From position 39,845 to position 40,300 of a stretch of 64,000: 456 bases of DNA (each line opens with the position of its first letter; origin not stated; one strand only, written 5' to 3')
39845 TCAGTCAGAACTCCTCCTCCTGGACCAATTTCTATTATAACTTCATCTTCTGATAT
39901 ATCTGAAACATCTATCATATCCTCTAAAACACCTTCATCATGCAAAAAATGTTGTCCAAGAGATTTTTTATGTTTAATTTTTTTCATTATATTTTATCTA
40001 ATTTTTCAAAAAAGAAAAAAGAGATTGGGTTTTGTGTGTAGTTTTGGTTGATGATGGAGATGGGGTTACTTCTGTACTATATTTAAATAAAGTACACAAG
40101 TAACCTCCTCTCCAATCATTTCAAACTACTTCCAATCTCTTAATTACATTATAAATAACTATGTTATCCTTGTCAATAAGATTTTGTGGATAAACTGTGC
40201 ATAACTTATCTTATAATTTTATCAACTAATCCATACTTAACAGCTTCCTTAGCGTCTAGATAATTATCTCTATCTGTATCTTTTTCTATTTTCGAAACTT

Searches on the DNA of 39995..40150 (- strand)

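Call 45: build_rna_model(alignment_id=A4)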
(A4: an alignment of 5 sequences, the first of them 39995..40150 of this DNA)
Model R1 built from alignment A4 (5 sequences, 164 columns); structure: RNAalifold consensus.
model positions 152; base pairs 46; branch points 0; effective number of sequences 1.02; information 0.59 bits per position. Calibrated on 0.2 Mb of random sequence (short: E-values are rough).
structure used (alignment columns):
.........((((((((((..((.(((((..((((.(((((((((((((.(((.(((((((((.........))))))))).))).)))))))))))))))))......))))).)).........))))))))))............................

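Call 46: search_with_rna_model(model_id=R1, sources=[window, L001, L002, L003, L004, L005, L006, L007, L008, L009, L010, L011, L012, L013, L014, L015, L016, L017, L018, L019, L020, L021, L022, L023, L029, L031, L032, L033, L035], max_evalue=1, show_alignments=3)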
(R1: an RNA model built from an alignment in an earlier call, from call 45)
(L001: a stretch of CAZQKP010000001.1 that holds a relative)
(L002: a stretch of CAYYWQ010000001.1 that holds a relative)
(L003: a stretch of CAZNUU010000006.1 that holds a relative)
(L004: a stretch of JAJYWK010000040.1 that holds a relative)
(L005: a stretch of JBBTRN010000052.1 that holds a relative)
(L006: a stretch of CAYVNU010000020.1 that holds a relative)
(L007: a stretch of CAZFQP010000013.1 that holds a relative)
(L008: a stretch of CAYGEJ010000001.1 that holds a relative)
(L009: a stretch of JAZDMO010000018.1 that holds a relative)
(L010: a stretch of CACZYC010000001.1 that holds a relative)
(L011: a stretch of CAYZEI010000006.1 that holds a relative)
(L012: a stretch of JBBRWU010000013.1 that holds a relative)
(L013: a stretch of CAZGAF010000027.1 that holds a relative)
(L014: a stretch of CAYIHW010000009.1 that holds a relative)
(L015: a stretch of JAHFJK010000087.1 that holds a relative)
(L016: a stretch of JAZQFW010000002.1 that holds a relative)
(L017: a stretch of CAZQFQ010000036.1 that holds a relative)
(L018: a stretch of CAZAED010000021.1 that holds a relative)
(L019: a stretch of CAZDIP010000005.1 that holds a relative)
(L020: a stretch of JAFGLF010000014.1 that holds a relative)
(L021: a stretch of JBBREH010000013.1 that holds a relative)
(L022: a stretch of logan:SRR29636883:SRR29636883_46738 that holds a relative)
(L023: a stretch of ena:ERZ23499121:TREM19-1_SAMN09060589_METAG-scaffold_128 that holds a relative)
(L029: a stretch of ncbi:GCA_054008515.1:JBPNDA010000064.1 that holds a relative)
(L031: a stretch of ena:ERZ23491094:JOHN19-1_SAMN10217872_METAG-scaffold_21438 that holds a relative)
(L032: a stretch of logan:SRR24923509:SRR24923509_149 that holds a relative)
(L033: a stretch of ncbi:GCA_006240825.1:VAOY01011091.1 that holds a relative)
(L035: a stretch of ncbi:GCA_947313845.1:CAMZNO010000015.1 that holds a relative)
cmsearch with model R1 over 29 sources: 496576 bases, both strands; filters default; matches with E-value up to 1: 15.
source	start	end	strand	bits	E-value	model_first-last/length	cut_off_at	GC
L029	4040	4192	+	166.4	2.2e-32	1-152/152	no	0.32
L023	9840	9993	+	156.8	2.6e-30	1-152/152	no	0.31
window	39995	40150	-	154.9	7e-30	1-152/152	no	0.3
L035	2205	2360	+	154.8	7.3e-30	1-152/152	no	0.29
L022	4091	4241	+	152.9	1.9e-29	1-152/152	no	0.27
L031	2396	2549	+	151.5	3.8e-29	1-152/152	no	0.35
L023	9827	9978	-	67.8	5.6e-11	1-152/152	no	0.32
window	40010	40165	+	65.6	1.7e-10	1-152/152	no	0.3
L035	2190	2345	-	63.3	5.4e-10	1-152/152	no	0.29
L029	4025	4176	-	60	2.8e-09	1-152/152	no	0.32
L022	4076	4226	-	58.2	6.9e-09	1-152/152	no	0.28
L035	3212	3357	-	42.6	1.7e-05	1-152/152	no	0.23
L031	2381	2533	-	40.8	4e-05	1-152/152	no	0.35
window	38996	39143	+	40.6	4.6e-05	1-152/152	no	0.22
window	17688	17764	-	26.9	0.043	1-152/152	no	0.19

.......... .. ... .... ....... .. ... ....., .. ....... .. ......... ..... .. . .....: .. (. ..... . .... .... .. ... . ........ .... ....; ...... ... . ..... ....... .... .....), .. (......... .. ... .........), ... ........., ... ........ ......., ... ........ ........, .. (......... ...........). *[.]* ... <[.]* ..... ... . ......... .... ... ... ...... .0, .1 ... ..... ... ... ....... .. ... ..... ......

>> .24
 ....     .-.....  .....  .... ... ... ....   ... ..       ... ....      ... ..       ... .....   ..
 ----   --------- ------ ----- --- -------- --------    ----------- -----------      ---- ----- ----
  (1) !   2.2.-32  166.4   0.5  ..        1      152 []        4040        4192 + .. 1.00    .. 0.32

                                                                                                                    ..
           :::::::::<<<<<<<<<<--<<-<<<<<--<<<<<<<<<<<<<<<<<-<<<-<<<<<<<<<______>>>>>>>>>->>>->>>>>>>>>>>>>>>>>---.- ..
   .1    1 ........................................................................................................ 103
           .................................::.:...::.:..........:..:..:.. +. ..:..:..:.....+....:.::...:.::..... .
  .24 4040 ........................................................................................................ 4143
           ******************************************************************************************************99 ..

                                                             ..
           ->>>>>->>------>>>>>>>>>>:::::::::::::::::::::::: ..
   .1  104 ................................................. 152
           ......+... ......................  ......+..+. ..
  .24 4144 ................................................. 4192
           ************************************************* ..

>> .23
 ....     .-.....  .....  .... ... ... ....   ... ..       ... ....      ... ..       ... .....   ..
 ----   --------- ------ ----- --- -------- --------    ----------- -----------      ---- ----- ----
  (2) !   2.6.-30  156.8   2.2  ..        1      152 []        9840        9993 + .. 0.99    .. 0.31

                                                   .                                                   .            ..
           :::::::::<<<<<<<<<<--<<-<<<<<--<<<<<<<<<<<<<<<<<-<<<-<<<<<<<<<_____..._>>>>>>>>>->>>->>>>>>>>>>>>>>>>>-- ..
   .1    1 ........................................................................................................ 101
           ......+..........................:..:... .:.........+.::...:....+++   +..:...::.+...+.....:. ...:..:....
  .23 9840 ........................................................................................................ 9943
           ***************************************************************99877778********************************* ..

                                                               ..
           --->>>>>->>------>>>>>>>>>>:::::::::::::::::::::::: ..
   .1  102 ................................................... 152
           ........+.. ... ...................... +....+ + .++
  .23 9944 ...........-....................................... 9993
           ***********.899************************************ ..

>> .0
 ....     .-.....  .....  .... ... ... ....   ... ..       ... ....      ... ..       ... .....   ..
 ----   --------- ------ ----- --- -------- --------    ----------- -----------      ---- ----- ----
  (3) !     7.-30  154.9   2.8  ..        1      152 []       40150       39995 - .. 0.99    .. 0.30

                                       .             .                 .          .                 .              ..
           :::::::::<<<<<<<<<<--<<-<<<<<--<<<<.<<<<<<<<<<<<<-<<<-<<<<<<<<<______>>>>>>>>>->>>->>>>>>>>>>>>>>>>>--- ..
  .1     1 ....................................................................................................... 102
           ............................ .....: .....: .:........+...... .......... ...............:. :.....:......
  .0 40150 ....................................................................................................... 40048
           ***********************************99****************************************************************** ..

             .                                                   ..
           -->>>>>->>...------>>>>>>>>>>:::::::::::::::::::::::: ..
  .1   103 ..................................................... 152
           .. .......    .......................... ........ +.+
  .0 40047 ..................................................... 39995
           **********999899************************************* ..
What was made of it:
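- It finds none in L001-L021, L032 or L033 (call 46). S' is a copy of a spacer element found only in this small clade (call 46).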
